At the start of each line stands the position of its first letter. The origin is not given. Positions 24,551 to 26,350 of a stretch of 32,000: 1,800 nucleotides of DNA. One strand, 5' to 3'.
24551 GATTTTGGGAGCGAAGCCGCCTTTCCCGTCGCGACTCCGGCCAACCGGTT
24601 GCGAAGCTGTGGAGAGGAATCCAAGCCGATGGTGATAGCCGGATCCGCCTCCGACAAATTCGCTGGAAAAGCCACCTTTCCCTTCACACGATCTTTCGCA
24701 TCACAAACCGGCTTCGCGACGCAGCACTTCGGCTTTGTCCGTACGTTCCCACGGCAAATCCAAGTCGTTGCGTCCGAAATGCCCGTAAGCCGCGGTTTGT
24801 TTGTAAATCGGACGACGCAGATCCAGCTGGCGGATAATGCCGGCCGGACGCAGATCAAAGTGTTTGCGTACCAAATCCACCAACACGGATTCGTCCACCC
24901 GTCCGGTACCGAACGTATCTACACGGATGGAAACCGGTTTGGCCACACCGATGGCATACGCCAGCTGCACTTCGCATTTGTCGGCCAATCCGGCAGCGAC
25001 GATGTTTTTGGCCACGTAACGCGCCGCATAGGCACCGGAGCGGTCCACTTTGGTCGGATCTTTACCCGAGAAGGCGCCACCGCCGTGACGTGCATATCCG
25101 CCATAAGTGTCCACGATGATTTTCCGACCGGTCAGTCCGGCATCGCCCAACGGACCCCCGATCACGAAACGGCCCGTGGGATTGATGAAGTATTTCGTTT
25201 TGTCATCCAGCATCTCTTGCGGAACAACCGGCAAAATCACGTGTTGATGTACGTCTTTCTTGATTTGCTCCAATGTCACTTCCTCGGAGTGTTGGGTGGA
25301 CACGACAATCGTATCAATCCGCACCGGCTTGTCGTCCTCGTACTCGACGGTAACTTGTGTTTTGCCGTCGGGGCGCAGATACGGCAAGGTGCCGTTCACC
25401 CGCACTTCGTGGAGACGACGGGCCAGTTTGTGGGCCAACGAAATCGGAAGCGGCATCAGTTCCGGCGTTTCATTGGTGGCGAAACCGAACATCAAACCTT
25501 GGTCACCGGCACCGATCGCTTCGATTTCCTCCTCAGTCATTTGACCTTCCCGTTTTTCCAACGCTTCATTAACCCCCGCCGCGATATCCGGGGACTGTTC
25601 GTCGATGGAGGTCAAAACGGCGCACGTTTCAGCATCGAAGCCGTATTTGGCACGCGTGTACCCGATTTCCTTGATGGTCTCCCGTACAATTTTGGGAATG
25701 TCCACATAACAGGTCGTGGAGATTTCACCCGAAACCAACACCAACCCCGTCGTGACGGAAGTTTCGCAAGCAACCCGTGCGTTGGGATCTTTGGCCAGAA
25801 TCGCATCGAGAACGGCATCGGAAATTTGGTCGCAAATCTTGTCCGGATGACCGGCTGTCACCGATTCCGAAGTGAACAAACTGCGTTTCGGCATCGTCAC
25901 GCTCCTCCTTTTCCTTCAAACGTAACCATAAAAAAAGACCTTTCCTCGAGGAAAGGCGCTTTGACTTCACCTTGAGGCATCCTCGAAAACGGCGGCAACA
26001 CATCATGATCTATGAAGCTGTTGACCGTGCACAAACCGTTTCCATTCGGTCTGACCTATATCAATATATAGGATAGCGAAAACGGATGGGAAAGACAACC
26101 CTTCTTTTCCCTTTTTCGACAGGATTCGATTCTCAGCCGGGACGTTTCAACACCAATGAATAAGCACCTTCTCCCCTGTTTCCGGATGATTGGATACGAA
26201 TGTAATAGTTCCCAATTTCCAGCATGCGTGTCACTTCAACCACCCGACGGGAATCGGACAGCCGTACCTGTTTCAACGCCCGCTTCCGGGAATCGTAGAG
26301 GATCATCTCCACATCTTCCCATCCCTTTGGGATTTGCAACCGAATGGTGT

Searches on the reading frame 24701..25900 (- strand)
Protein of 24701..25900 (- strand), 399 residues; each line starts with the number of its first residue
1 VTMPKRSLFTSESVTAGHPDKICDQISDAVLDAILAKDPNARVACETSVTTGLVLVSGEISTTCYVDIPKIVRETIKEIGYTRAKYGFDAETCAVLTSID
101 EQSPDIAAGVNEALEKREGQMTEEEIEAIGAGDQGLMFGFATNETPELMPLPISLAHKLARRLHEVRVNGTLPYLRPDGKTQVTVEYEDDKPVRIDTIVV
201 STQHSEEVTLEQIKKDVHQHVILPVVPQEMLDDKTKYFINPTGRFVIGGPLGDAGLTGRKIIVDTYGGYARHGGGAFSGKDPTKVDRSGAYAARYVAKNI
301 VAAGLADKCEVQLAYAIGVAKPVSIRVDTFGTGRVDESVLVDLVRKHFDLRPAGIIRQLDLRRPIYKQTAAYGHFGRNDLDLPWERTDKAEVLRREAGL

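Call 11: find_encoding_contigs(protein=window:24701-25900:-, flank=3000, max_places=10)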
Protein window:24701-25900:- (399 aa): no gene with exactly this product is on record in the collection.

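Call 21: find_homologous_proteins(query=window:24701-25900:-, max_evalue=1e-100)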
Query window:24701-25900:- (399 aa): 8000 proteins with E <= 1e-100 among 8000 candidates; the best 120 are listed.
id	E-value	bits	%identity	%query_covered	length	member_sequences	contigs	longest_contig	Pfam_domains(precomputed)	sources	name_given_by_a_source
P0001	9.4e-263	889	100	99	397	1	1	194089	PF00438.26,PF02772.22,PF02773.22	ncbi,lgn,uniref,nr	ncbi:methionine adenosyltransferase [Polycladomyces sp. WAk]|uniref:S-adenosylmethionine synthase n=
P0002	2.5e-262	888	100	99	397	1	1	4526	PF00438.26,PF02772.22,PF02773.22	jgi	-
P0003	6.4e-262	886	99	99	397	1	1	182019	PF00438.26,PF02772.22,PF02773.22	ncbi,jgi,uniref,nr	ncbi:methionine adenosyltransferase [Polycladomyces subterraneus]|uniref:S-adenosylmethionine syntha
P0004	6.3e-260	880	99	99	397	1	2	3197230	PF00438.26,PF02772.22,PF02773.22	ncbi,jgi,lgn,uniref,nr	ncbi:S-adenosylmethionine synthase [Polycladomyces abyssicola]|jgi:S-adenosylmethionine synthetase|u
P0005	8.7e-260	879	98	99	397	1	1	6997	PF00438.26,PF02772.22,PF02773.22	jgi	jgi:S-adenosylmethionine synthetase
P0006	3.2e-259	877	98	99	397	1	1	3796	PF00438.26,PF02772.22,PF02773.22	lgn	-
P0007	6.6e-259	876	98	99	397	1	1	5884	PF00438.26,PF02772.22,PF02773.22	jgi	jgi:S-adenosylmethionine synthetase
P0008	1.2e-257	872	98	99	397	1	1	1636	PF00438.26,PF02772.22,PF02773.22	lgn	-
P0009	9.2e-240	813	89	100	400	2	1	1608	PF00438.26,PF02772.22,PF02773.22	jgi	jgi:S-adenosylmethionine synthetase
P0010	1.5e-238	809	88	100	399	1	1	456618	PF00438.26,PF02772.22,PF02773.22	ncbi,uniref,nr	ncbi:S-adenosylmethionine synthase [Marinithermofilum abyssi]|uniref:S-adenosylmethionine synthase n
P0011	2.7e-238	808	88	100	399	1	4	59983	PF00438.26,PF02772.22,PF02773.22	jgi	jgi:S-adenosylmethionine synthetase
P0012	3.1e-238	808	90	100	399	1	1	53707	PF00438.26,PF02772.22,PF02773.22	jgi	jgi:S-adenosylmethionine synthetase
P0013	7.7e-238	807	90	99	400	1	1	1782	PF00438.26,PF02772.22,PF02773.22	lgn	-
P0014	8.3e-238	807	90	99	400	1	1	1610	PF00438.26,PF02772.22,PF02773.22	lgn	-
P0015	1.8e-237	806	89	100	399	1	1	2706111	PF00438.26,PF02772.22,PF02773.22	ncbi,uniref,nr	ncbi:methionine adenosyltransferase [Staphylospora marina]|uniref:methionine adenosyltransferase n=1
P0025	5.1e-236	801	89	100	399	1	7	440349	PF00438.26,PF02772.22,PF02773.22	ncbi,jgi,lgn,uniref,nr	ncbi:methionine adenosyltransferase [Thermoactinomyces intermedius]|jgi:S-adenosylmethionine synthet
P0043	2.4e-233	792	87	100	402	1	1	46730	PF00438.26,PF02772.22,PF02773.22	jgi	jgi:S-adenosylmethionine synthetase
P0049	1.7e-232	789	87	100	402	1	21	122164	PF00438.26,PF02772.22,PF02773.22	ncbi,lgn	-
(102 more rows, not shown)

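Call 22: find_encoding_contigs(protein=P0004, flank=6000, max_places=3)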
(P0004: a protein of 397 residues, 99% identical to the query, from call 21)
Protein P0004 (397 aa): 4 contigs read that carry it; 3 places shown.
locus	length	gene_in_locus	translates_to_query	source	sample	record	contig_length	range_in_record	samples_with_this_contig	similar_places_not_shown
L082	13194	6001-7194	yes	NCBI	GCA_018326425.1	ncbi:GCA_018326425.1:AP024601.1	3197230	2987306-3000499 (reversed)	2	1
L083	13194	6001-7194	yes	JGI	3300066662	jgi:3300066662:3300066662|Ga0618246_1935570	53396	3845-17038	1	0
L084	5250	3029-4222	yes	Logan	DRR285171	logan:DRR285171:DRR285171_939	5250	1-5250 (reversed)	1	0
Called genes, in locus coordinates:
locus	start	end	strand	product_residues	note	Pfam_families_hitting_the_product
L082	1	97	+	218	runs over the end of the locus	PF00528:BPD_transp_1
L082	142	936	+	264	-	PF03180:Lipoprotein_9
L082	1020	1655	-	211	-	PF01205:Impact_N, PF09186:DUF1949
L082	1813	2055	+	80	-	-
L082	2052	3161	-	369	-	PF03816:LytR_cpsA_psr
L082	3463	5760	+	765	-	PF00082:Peptidase_S8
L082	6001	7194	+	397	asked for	PF00438:S-AdoMet_synt_N, PF02772:S-AdoMet_synt_M, PF02773:S-AdoMet_synt_C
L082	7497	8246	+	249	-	PF00072:Response_reg, PF00196:GerE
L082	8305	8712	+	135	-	-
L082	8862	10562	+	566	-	PF27511:ComFA_N, PF04851:ResIII, PF00270:DEAD, PF00271:Helicase_C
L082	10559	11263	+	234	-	-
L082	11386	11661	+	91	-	PF00216:Bac_DNA_binding, PF18291:HU-HIG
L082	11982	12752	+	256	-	PF00497:SBP_bac_3, PF10613:Lig_chan-Glu_bd (weak), PF04069:OpuAC (faint), PF12974:Phosphonate-bd (weak), PF09084:NMT1 (weak)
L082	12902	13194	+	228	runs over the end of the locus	PF00528:BPD_transp_1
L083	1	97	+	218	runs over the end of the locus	PF00528:BPD_transp_1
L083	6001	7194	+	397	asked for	PF00438:S-AdoMet_synt_N, PF02772:S-AdoMet_synt_M, PF02773:S-AdoMet_synt_C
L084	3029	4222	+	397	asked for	PF00438:S-AdoMet_synt_N, PF02772:S-AdoMet_synt_M, PF02773:S-AdoMet_synt_C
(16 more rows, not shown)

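Call 23: find_encoding_contigs(protein=P0010, flank=6000, max_places=3)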
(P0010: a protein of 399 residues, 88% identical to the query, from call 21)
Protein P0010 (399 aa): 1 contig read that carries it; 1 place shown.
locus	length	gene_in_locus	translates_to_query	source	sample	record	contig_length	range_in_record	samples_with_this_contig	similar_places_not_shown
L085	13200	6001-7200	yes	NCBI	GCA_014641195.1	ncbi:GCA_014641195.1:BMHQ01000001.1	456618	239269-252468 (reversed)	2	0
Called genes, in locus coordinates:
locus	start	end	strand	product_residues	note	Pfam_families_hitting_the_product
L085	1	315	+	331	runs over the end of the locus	PF02463:SMC_N, PF00005:ABC_tran, PF13304:AAA_21 (faint)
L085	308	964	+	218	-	PF00528:BPD_transp_1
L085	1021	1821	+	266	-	PF03180:Lipoprotein_9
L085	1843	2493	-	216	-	PF01205:Impact_N, PF09186:DUF1949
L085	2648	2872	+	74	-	-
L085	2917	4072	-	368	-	PF03816:LytR_cpsA_psr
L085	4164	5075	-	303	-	PF03816:LytR_cpsA_psr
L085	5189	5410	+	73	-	-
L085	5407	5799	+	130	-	-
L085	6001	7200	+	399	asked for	PF00438:S-AdoMet_synt_N, PF02772:S-AdoMet_synt_M, PF02773:S-AdoMet_synt_C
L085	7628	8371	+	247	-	PF00196:GerE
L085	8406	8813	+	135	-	-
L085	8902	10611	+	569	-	PF27511:ComFA_N, PF00270:DEAD, PF04851:ResIII, PF00271:Helicase_C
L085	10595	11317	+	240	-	PF18912:DZR_2, PF00156:Pribosyltran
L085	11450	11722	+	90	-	PF00216:Bac_DNA_binding, PF18291:HU-HIG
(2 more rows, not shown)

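Call 24: find_encoding_contigs(protein=P0015, flank=6000, max_places=3)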
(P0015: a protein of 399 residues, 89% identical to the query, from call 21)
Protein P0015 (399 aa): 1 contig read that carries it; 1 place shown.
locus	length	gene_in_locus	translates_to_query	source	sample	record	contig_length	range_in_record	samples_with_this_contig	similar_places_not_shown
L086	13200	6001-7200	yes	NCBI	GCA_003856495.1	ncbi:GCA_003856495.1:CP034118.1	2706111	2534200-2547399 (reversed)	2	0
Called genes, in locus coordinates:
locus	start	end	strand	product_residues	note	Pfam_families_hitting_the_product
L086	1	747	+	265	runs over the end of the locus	PF03180:Lipoprotein_9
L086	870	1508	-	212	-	PF01205:Impact_N, PF09186:DUF1949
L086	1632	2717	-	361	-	PF03816:LytR_cpsA_psr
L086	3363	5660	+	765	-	PF00082:Peptidase_S8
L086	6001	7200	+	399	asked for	PF00438:S-AdoMet_synt_N, PF02772:S-AdoMet_synt_M, PF02773:S-AdoMet_synt_C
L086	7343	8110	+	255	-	PF00072:Response_reg, PF00196:GerE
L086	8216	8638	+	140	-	-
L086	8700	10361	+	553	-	PF27511:ComFA_N, PF00270:DEAD, PF04851:ResIII, PF00271:Helicase_C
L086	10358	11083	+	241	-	PF18912:DZR_2 (weak), PF00156:Pribosyltran (weak)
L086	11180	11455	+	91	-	PF00216:Bac_DNA_binding, PF18291:HU-HIG (weak)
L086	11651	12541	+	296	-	PF10613:Lig_chan-Glu_bd, PF00497:SBP_bac_3, PF09084:NMT1 (faint)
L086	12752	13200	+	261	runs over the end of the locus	PF00497:SBP_bac_3, PF10613:Lig_chan-Glu_bd (weak)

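Call 25: find_encoding_contigs(protein=P0025, flank=6000, max_places=3)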
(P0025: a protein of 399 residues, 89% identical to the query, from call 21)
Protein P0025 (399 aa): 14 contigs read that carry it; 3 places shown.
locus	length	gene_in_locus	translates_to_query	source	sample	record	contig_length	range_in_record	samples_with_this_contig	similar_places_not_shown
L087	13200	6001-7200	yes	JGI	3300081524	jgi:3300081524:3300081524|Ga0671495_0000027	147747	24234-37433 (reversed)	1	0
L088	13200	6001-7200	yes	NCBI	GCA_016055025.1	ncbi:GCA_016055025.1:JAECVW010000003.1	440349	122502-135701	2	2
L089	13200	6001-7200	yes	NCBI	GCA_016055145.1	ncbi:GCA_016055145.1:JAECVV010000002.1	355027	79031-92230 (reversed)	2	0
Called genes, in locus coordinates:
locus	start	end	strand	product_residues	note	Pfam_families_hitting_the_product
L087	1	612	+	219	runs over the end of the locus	PF00528:BPD_transp_1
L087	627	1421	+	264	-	PF03180:Lipoprotein_9, PF13531:SBP_bac_11 (faint)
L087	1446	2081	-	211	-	PF01205:Impact_N, PF09186:DUF1949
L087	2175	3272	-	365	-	PF03816:LytR_cpsA_psr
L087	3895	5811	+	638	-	PF00082:Peptidase_S8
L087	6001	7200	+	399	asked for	PF00438:S-AdoMet_synt_N, PF02772:S-AdoMet_synt_M, PF02773:S-AdoMet_synt_C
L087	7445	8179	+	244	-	PF00072:Response_reg, PF00196:GerE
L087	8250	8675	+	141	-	-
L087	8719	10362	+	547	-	PF27511:ComFA_N, PF00270:DEAD, PF04851:ResIII, PF00271:Helicase_C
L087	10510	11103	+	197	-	PF00156:Pribosyltran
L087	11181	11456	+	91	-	PF00216:Bac_DNA_binding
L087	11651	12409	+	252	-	PF00497:SBP_bac_3, PF10613:Lig_chan-Glu_bd, PF12974:Phosphonate-bd (weak)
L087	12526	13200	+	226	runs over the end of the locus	PF00528:BPD_transp_1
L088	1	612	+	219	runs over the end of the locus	PF00528:BPD_transp_1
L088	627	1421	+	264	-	PF03180:Lipoprotein_9, PF13531:SBP_bac_11 (faint)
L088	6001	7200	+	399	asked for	PF00438:S-AdoMet_synt_N, PF02772:S-AdoMet_synt_M, PF02773:S-AdoMet_synt_C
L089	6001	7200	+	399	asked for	PF00438:S-AdoMet_synt_N, PF02772:S-AdoMet_synt_M, PF02773:S-AdoMet_synt_C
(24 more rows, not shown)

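Call 27: find_encoding_contigs(protein=P0043, flank=4000, max_places=4)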
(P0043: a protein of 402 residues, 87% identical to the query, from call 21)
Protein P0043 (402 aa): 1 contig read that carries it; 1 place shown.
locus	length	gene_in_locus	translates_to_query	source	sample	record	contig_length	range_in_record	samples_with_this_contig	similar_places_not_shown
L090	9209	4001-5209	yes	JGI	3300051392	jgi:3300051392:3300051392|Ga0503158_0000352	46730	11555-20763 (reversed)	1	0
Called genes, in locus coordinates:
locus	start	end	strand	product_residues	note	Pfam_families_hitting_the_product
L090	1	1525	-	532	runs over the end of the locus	PF03816:LytR_cpsA_psr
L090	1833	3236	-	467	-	PF03816:LytR_cpsA_psr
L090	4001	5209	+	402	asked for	PF00438:S-AdoMet_synt_N, PF02772:S-AdoMet_synt_M, PF02773:S-AdoMet_synt_C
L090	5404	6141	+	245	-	PF00072:Response_reg, PF00196:GerE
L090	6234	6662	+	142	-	-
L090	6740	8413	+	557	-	PF27511:ComFA_N, PF00270:DEAD, PF04851:ResIII, PF00271:Helicase_C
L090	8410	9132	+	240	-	PF18912:DZR_2 (weak), PF00156:Pribosyltran (weak)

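Call 28: find_encoding_contigs(protein=P0003, flank=4000, max_places=4)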
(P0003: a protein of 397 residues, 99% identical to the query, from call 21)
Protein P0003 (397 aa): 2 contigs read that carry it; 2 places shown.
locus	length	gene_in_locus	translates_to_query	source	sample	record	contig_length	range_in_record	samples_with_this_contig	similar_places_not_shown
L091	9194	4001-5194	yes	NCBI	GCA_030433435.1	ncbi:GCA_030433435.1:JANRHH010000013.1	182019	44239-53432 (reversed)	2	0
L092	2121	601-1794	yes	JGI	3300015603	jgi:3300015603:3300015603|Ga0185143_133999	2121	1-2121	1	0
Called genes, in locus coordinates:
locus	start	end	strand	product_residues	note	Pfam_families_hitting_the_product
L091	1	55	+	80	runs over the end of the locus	-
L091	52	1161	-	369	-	PF03816:LytR_cpsA_psr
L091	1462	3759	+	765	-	PF00082:Peptidase_S8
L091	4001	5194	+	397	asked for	PF00438:S-AdoMet_synt_N, PF02772:S-AdoMet_synt_M, PF02773:S-AdoMet_synt_C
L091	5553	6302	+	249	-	PF00072:Response_reg, PF00196:GerE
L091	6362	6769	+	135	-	-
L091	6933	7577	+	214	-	-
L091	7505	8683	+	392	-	PF00270:DEAD, PF04851:ResIII, PF07652:Flavi_DEAD (faint), PF00271:Helicase_C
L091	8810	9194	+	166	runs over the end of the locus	-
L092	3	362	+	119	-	?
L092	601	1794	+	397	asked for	PF00438:S-AdoMet_synt_N, PF02772:S-AdoMet_synt_M, PF02773:S-AdoMet_synt_C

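Call 29: find_encoding_contigs(protein=P0049, flank=4000, max_places=10)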
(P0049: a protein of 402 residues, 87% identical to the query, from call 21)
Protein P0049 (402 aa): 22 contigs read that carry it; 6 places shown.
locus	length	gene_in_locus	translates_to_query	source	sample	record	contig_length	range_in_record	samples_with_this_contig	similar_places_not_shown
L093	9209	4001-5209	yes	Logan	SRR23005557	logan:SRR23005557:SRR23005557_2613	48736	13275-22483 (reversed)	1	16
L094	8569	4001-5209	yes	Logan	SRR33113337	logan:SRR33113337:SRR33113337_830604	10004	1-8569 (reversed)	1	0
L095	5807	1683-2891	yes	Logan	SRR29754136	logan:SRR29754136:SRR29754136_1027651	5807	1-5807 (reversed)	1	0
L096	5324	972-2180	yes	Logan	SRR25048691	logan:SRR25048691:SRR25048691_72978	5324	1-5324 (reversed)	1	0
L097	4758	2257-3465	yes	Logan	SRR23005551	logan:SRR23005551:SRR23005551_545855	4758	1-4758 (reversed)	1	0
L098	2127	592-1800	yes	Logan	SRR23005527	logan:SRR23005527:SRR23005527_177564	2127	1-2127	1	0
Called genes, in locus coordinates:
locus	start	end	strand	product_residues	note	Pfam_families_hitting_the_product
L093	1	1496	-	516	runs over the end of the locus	PF03816:LytR_cpsA_psr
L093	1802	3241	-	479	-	PF03816:LytR_cpsA_psr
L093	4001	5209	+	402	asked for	PF00438:S-AdoMet_synt_N, PF02772:S-AdoMet_synt_M, PF02773:S-AdoMet_synt_C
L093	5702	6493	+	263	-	PF00072:Response_reg, PF00196:GerE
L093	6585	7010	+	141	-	-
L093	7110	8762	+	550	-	PF27511:ComFA_N, PF00270:DEAD, PF04851:ResIII, PF00271:Helicase_C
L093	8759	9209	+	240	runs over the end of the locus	PF18912:DZR_2 (weak)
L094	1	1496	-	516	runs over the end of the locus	PF03816:LytR_cpsA_psr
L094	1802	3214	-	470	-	PF03816:LytR_cpsA_psr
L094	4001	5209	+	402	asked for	PF00438:S-AdoMet_synt_N, PF02772:S-AdoMet_synt_M, PF02773:S-AdoMet_synt_C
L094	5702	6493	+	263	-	PF00072:Response_reg, PF00196:GerE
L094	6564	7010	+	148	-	-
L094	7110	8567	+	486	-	?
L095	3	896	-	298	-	?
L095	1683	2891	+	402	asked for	PF00438:S-AdoMet_synt_N, PF02772:S-AdoMet_synt_M, PF02773:S-AdoMet_synt_C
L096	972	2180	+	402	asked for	PF00438:S-AdoMet_synt_N, PF02772:S-AdoMet_synt_M, PF02773:S-AdoMet_synt_C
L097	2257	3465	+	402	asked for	PF00438:S-AdoMet_synt_N, PF02772:S-AdoMet_synt_M, PF02773:S-AdoMet_synt_C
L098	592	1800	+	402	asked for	PF00438:S-AdoMet_synt_N, PF02772:S-AdoMet_synt_M, PF02773:S-AdoMet_synt_C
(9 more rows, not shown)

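Call 93: find_encoding_contigs(protein=P0001, flank=2500, max_places=4)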
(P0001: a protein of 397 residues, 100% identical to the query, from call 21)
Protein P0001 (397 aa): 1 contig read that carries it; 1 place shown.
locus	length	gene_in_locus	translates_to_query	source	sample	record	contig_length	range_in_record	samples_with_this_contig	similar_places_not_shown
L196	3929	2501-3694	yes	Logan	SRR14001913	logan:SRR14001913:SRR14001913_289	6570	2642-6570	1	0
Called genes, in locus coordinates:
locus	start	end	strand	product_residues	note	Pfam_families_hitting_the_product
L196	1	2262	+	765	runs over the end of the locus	PF00082:Peptidase_S8, PF04151:PPC (faint)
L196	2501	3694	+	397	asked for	PF00438:S-AdoMet_synt_N, PF02772:S-AdoMet_synt_M, PF02773:S-AdoMet_synt_C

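Call 94: find_encoding_contigs(protein=P0005, flank=2500, max_places=4)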
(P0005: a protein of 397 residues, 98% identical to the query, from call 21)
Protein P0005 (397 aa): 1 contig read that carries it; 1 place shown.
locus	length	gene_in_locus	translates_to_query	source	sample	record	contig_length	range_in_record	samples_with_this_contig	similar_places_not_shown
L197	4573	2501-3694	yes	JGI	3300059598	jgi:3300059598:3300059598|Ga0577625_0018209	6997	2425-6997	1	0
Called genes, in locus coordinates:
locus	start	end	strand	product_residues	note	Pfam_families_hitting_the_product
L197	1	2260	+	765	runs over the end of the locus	PF00082:Peptidase_S8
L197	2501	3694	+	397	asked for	PF00438:S-AdoMet_synt_N, PF02772:S-AdoMet_synt_M, PF02773:S-AdoMet_synt_C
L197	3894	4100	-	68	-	-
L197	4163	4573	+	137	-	?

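Call 95: find_encoding_contigs(protein=P0002, flank=2500, max_places=4)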
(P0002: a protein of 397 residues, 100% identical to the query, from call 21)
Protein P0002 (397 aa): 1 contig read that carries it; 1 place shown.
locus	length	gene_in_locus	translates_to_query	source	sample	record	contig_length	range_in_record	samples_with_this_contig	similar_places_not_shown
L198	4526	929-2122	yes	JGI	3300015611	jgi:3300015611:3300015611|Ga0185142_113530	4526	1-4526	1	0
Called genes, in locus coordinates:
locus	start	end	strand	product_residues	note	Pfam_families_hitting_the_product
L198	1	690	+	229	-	?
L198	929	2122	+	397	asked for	PF00438:S-AdoMet_synt_N, PF02772:S-AdoMet_synt_M, PF02773:S-AdoMet_synt_C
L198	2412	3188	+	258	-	PF00072:Response_reg, PF00196:GerE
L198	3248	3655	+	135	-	-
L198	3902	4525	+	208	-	?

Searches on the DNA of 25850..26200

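Call 83: search_rna_families(source=window, start=25850, end=26200, threshold=evalue, max_evalue=1)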
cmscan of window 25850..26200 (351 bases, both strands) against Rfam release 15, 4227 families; matches with E-value up to 1: 0.
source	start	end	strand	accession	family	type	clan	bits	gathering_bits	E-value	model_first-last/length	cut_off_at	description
